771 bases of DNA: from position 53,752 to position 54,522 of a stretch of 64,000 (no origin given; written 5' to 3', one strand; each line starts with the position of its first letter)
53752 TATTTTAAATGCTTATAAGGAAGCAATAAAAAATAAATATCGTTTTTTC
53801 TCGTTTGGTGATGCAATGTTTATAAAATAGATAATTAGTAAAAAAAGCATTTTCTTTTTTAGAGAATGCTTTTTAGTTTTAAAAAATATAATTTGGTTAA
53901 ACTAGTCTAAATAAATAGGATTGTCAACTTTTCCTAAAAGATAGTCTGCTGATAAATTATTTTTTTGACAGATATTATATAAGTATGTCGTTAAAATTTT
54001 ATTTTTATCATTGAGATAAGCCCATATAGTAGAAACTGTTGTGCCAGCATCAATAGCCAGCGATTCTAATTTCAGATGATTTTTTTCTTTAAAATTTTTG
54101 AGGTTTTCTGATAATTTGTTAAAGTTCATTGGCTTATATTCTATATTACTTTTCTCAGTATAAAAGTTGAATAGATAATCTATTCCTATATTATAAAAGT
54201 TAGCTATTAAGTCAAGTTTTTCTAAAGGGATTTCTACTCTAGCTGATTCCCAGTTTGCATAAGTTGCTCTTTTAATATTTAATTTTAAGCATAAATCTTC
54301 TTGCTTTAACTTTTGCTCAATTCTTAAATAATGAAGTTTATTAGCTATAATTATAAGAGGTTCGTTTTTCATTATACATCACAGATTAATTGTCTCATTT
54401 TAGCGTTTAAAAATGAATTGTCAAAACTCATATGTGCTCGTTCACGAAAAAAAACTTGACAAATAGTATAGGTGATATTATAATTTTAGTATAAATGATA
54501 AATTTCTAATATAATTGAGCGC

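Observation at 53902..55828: Divergent module: tandem-HTH XRE regulator plus family copy B, with a perfect palindrome operator candidate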

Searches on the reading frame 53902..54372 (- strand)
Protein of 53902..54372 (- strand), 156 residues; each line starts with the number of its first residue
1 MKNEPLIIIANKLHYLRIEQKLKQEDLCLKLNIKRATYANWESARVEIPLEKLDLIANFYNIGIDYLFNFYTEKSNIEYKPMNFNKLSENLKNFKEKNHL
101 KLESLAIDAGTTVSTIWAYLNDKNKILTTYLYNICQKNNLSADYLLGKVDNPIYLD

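Call 7: search_protein_families(library=pfam, proteins=[window:53902-54372:-], max_evalue=0.1)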
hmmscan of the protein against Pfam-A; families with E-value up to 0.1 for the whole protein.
window:53902-54372:- (156 aa): 5 families
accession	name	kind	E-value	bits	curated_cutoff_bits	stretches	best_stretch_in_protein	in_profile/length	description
PF01381.28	HTH_3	-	3.4e-16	59.5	23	1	14-67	2-55/55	Helix-turn-helix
PF12844.13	HTH_19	-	1e-10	41.8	30.2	2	12-70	3-61/64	Helix-turn-helix domain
PF13443.12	HTH_26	-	2.5e-08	34.5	22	1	12-71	1-61/63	Cro/C1-type HTH DNA-binding domain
PF13560.12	HTH_31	-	1.3e-06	29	27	1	11-61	4-55/64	Helix-turn-helix domain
PF07022.19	Phage_CI_repr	-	0.018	15.8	22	1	23-67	14-57/65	Bacteriophage CI repressor helix-turn-helix domain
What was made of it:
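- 53902..54372 (-): regB: 156-aa regulator with two Cro/C1 (XRE, HTH_3-type) helix-turn-helix domains in one chain. Predicted recognition helices are residues 35-42 and 113-120. Pfam in call 7.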

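Call 14: find_homologous_proteins(query=window:53902-54372:-)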
Query window:53902-54372:- (156 aa): 22 proteins with E <= 0.001 among 53 candidates.
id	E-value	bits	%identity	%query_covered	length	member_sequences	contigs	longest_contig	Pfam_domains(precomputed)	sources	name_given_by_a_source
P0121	6.2e-96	337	100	100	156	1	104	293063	PF12844.14,PF01381.29,PF13560.13,PF13443.13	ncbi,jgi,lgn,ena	jgi:transcriptional regulator with XRE-family HTH domain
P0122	2.2e-95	335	99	100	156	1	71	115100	PF12844.14,PF01381.29,PF13560.13,PF13443.13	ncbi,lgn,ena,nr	ncbi:MAG: helix-turn-helix transcriptional regulator [Bacilli bacterium]|nr:helix-turn-helix transcr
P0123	5.4e-95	334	99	100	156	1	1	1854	PF12844.14,PF01381.29,PF13560.13,PF13443.13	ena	-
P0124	7.0e-95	333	99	100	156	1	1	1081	PF12844.14,PF01381.29,PF13560.13,PF13443.13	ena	-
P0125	8.8e-95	333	99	100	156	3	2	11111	PF12844.14,PF01381.29,PF13560.13,PF13443.13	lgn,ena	-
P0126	9.3e-95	333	99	100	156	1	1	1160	PF12844.14,PF01381.29,PF13560.13,PF13443.13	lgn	-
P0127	1.0e-94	333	99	100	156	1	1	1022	PF12844.14,PF01381.29,PF13560.13,PF13443.13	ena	-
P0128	3.3e-94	331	99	100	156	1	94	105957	PF12844.14,PF01381.29,PF13560.13,PF13443.13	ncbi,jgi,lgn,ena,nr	ncbi:MAG: helix-turn-helix transcriptional regulator [Bacilli bacterium]|jgi:transcriptional regulat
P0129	6.9e-93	327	98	100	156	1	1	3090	PF12844.14,PF01381.29,PF13560.13,PF13443.13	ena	-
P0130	7.3e-93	327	99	100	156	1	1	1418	PF12844.14,PF01381.29,PF13560.13,PF13443.13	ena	-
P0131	3.2e-58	214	68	99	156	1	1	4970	PF12844.14,PF01381.29,PF13560.13,PF13443.13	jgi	-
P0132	2.4e-40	156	53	96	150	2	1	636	PF12844.14,PF01381.29,PF13560.13,PF13443.13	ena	-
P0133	2.3e-39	153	56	94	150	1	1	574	PF12844.14,PF01381.29,PF07022.20,PF13560.13,PF13443.13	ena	-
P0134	4.9e-39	152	55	94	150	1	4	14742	PF12844.14,PF01381.29,PF13560.13,PF13443.13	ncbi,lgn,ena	-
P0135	5.5e-39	152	87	53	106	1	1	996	-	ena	-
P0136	4.4e-32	129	51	95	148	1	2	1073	PF12844.14,PF01381.29,PF13560.13,PF13443.13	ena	-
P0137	1.0e-25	109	41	96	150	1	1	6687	PF13744.13,PF13412.13,PF08279.19,PF12844.14,PF01381.29,PF04545.23,PF13560.13,PF13443.13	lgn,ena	-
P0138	1.6e-22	98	40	90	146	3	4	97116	PF12844.14,PF01381.29,PF13560.13,PF13443.13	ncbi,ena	-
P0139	2.2e-22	98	41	94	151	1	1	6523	PF12844.14,PF01381.29,PF13560.13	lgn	-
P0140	1.4e-19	89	40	88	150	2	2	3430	PF12844.14,PF01381.29,PF13560.13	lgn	-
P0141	1.4e-16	79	37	93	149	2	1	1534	PF12844.14,PF01381.29,PF13560.13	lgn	-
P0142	2.8e-14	72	35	94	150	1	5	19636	PF12844.14,PF01381.29,PF13560.13,PF13443.13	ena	-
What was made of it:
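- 53902..54372 (-): The exact sequence is found on 104 contigs of 'Bacilli bacterium' MAGs (call 14).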

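Call 15: find_encoding_contigs(protein=P0131, flank=4000, max_places=3)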
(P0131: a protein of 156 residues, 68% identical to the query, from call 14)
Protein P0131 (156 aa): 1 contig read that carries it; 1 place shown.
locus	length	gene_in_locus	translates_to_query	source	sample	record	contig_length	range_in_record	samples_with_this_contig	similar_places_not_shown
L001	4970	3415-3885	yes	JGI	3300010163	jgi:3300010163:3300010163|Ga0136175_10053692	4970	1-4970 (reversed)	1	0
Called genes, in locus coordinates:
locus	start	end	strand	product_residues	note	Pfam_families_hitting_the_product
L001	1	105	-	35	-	?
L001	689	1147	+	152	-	-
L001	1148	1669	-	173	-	-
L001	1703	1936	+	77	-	-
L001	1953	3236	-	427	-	-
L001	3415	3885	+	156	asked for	PF01381:HTH_3, PF12844:HTH_19 (weak), PF13443:HTH_26 (weak), PF13560:HTH_31 (weak), PF12844:HTH_19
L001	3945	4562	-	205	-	PF00300:His_Phos_1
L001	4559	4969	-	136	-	?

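Call 16: find_encoding_contigs(protein=P0134, flank=4000, max_places=4)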
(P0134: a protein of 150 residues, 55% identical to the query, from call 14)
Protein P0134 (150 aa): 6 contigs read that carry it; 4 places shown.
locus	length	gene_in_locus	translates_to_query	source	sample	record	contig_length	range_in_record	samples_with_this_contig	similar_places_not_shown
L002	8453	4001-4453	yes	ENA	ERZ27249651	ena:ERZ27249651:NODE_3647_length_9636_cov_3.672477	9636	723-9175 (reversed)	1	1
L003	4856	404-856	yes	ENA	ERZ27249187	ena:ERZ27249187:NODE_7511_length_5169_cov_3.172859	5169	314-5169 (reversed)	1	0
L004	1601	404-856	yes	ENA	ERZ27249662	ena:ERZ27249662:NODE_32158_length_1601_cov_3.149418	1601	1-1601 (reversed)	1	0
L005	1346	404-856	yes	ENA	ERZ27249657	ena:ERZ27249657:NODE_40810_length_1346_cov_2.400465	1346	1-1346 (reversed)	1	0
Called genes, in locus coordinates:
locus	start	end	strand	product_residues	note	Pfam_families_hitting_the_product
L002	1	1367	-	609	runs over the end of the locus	?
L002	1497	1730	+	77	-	PF12844:HTH_19 (weak), PF01381:HTH_3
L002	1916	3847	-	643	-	-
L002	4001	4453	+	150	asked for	PF01381:HTH_3, PF12844:HTH_19, PF13443:HTH_26 (faint), PF13560:HTH_31 (weak)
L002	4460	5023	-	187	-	PF02223:Thymidylate_kin (faint)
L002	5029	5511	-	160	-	PF00186:DHFR_1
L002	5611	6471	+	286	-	PF00303:Thymidylat_synt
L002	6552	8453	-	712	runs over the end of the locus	PF02861:Clp_N, PF13191:AAA_16 (weak), PF23569:NBD_SMAX1 (weak), PF00004:AAA, PF17871:AAA_lid_9, PF00004:AAA, PF07724:AAA_2, PF07728:AAA_5, +8 more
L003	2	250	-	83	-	?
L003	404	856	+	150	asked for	PF01381:HTH_3, PF12844:HTH_19, PF13443:HTH_26 (faint), PF13560:HTH_31 (weak)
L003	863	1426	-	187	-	PF02223:Thymidylate_kin (faint)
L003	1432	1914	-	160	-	PF00186:DHFR_1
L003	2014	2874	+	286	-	PF00303:Thymidylat_synt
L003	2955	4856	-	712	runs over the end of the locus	PF02861:Clp_N, PF13191:AAA_16 (weak), PF23569:NBD_SMAX1 (weak), PF00004:AAA, PF17871:AAA_lid_9, PF00004:AAA, PF07724:AAA_2, PF07728:AAA_5, +8 more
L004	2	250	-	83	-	?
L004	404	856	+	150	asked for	PF01381:HTH_3, PF12844:HTH_19, PF13443:HTH_26 (faint), PF13560:HTH_31 (weak)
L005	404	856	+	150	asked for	PF01381:HTH_3, PF12844:HTH_19, PF13443:HTH_26 (faint), PF13560:HTH_31 (weak)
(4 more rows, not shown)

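Call 17: find_encoding_contigs(protein=P0138, flank=4000, max_places=4)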
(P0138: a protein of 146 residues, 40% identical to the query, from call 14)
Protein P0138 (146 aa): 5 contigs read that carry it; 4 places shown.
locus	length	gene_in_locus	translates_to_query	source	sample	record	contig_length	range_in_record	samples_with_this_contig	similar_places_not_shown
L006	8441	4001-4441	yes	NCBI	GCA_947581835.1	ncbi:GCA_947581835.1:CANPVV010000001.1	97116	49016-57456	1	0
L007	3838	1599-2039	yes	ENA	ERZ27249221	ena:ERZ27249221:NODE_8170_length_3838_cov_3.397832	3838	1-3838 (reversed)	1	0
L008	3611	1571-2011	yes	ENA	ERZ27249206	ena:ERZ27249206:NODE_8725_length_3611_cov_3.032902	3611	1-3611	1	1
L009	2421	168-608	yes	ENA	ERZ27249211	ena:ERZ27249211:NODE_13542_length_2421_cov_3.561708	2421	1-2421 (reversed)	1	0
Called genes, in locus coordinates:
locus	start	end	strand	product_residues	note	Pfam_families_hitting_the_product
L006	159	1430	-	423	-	PF16403:Bact_surface_Ig-like (weak)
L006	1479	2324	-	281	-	-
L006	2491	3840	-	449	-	-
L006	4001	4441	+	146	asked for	PF01381:HTH_3, PF12844:HTH_19, PF13443:HTH_26 (faint), PF13560:HTH_31 (faint), PF12844:HTH_19, PF01381:HTH_3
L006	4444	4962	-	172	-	PF11848:DUF3368 (weak)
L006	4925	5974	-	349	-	PF01381:HTH_3, PF13560:HTH_31 (weak), PF06114:Peptidase_M78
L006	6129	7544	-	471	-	-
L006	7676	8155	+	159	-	PF12844:HTH_19, PF13560:HTH_31 (faint), PF01381:HTH_3, PF13412:HTH_24 (faint), PF13443:HTH_26 (faint), PF01381:HTH_3 (weak), PF12844:HTH_19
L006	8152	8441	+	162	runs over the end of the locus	PF13744:HTH_37 (faint), PF12844:HTH_19, PF01381:HTH_3, PF13443:HTH_26 (weak), PF13560:HTH_31 (faint), PF12844:HTH_19, PF01381:HTH_3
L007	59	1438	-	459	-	-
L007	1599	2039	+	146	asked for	PF01381:HTH_3, PF12844:HTH_19, PF13443:HTH_26 (faint), PF13560:HTH_31 (faint), PF12844:HTH_19, PF01381:HTH_3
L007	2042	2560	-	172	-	PF11848:DUF3368 (weak)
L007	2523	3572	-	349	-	PF01381:HTH_3, PF13560:HTH_31 (weak), PF06114:Peptidase_M78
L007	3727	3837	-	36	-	?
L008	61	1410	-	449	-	-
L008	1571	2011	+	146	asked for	PF01381:HTH_3, PF12844:HTH_19, PF13443:HTH_26 (faint), PF13560:HTH_31 (faint), PF12844:HTH_19, PF01381:HTH_3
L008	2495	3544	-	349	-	PF01381:HTH_3, PF13560:HTH_31 (weak), PF06114:Peptidase_M78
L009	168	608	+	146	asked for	PF01381:HTH_3, PF12844:HTH_19, PF13443:HTH_26 (faint), PF13560:HTH_31 (faint), PF12844:HTH_19, PF01381:HTH_3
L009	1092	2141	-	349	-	PF01381:HTH_3, PF13560:HTH_31 (weak), PF06114:Peptidase_M78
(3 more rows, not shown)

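Call 22: find_related_loci(query=A1, collection=genome_contigs, flank=3000)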
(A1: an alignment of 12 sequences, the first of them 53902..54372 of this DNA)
Query A1 (156 aa) in genome_contigs; peptide patterns used: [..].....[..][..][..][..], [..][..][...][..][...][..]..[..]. (x = any residue, [..] = any of these).
595 stretches matched a pattern (row limit reached: there are more); 280 encode a relative of the query (tblastn E <= 1e-3); the best 80 are kept; 79 distinct loci.
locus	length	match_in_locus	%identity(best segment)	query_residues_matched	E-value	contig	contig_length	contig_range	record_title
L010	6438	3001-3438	55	2-148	5e-45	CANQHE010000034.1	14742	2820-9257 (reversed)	MAG: uncultured Bacilli bacterium isolate Lapin-030__bin19 genome assembly, contig: Lapin-030__NODE_5575_length_14742_co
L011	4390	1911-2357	52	1-149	6e-43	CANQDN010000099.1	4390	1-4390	MAG: uncultured Bacilli bacterium isolate Lapin-007__bin4 genome assembly, contig: Lapin-007__NODE_9645_length_4390_cov_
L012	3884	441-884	52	1-148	1e-40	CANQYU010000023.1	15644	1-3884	MAG: uncultured Bacilli bacterium isolate Lapin-015__bin56 genome assembly, contig: Lapin-015__NODE_3602_length_15644_co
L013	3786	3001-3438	43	12-156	2e-30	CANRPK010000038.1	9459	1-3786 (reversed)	MAG: uncultured Bacilli bacterium isolate Lapin-018__bin95 genome assembly, contig: Lapin-018__NODE_7323_length_9459_cov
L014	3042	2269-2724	42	6-156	1e-28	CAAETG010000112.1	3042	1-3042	MAG TPA_asm: Bacilli bacterium, isolate HGM10802, WGS project CAAETG010000000 data, contig: ERS608568_37_k95_57141, whol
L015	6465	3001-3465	39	7-155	5e-28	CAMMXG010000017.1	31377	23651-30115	MAG: uncultured Mycoplasma sp. isolate ERR4968593_bin.11_MetaWRAP_v1.1_MAG genome assembly, contig: NODE_732_length_3137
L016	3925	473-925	37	6-155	2e-28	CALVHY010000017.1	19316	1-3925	MAG: uncultured Bacilli bacterium isolate E07__bin303 genome assembly, contig: E07__k127_6369686, whole genome shotgun s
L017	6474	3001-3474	37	3-155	3e-28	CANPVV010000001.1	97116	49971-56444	MAG: uncultured Bacilli bacterium isolate Lapin-001__bin38 genome assembly, contig: Lapin-001__NODE_318_length_97116_cov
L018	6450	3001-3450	41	7-155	3e-28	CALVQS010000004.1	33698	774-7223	MAG: uncultured Bacilli bacterium isolate BRZ_V__bin2 genome assembly, contig: BRZ_V__NODE_1121_length_33698_cov_8.42521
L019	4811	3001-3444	41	9-156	8e-28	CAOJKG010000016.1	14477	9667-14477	MAG TPA_asm: uncultured Tenericutes bacterium isolate SRR17684645_bin.12_metawrap_v1.3_MAG genome assembly, contig: NODE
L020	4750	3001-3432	41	16-156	2e-27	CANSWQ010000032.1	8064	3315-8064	MAG TPA_asm: uncultured Tenericutes bacterium isolate SRR15510222_bin.10_metawrap_v1.3_MAG genome assembly, contig: NODE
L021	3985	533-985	40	7-156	1e-27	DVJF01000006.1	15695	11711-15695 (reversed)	MAG TPA_asm: Candidatus Caccenecus avistercoris isolate CHK193-13418 CHK193__C26134_L15695_ERR3414588, whole genome shot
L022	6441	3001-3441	42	8-155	2e-27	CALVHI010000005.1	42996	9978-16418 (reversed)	MAG: uncultured Bacilli bacterium isolate BRZ_T__bin45 genome assembly, contig: BRZ_T__NODE_1292_length_42996_cov_8.5330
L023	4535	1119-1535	42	16-155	6e-27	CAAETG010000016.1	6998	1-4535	MAG TPA_asm: Bacilli bacterium, isolate HGM10802, WGS project CAAETG010000000 data, contig: ERS608568_37_k95_5686, whole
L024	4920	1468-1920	38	7-156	7e-27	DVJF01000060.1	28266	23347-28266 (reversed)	MAG TPA_asm: Candidatus Caccenecus avistercoris isolate CHK193-13418 CHK193__C250092_L28266_ERR3414588, whole genome sho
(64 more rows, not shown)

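Call 29: search_solved_structures(query=A1, max_evalue=0.01)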
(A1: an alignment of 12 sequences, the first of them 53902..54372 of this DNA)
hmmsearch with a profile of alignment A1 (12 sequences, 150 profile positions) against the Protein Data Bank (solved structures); distinct sequences matched with E-value up to 0.01: 34.
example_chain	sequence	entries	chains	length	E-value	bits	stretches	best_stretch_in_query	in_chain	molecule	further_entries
9iaq_A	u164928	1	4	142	4.2e-10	42.8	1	6-98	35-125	HTH cro/C1-type domain-containing protein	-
7t8i_A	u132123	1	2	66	8.7e-10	41.8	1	2-62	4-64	Phage element (ICEBs1)transcriptional regulator (Xre family)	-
9sf2_A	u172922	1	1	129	3.8e-09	39.7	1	5-96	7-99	Transcriptional regulator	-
3op9_A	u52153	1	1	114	4.2e-09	39.6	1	3-95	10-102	Pli0006 protein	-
2p5t_A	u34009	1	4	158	6.1e-08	35.8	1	3-58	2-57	Putative transcriptional regulator PezA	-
1utx_A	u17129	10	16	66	7.1e-06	29.1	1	2-65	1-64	CYLR2 | cytolysin regulator 2 | PUTATIVE TRANSCRIPTION REGULATOR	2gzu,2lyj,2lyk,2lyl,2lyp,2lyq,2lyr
2xiu_A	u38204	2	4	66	8.1e-06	28.9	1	2-64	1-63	CYLR2 | CYLR2 SYNONYM CYTOLYSIN REPRESSOR 2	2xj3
9k3w_A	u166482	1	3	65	5.3e-05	26.3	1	4-62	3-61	Transcriptional regulator, PbsX family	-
8tac_A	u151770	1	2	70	0.00011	25.2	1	77-121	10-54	DBP48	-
4yg4_A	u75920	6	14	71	0.00015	24.9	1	3-50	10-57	Antitoxin HipB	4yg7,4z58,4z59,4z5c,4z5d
2r1j_L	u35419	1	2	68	0.00015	24.8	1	76-140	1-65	Repressor protein C2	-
4yg1_A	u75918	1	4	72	0.00016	24.8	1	3-50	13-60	Antitoxin HipB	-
2b5a_A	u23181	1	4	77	0.00016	24.7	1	79-145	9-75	C.BclI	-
1adr_A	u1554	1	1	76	0.00018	24.6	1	76-141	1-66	P22 C2 REPRESSOR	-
4z5h_A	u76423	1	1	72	0.00018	24.6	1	3-50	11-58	Antitoxin HipB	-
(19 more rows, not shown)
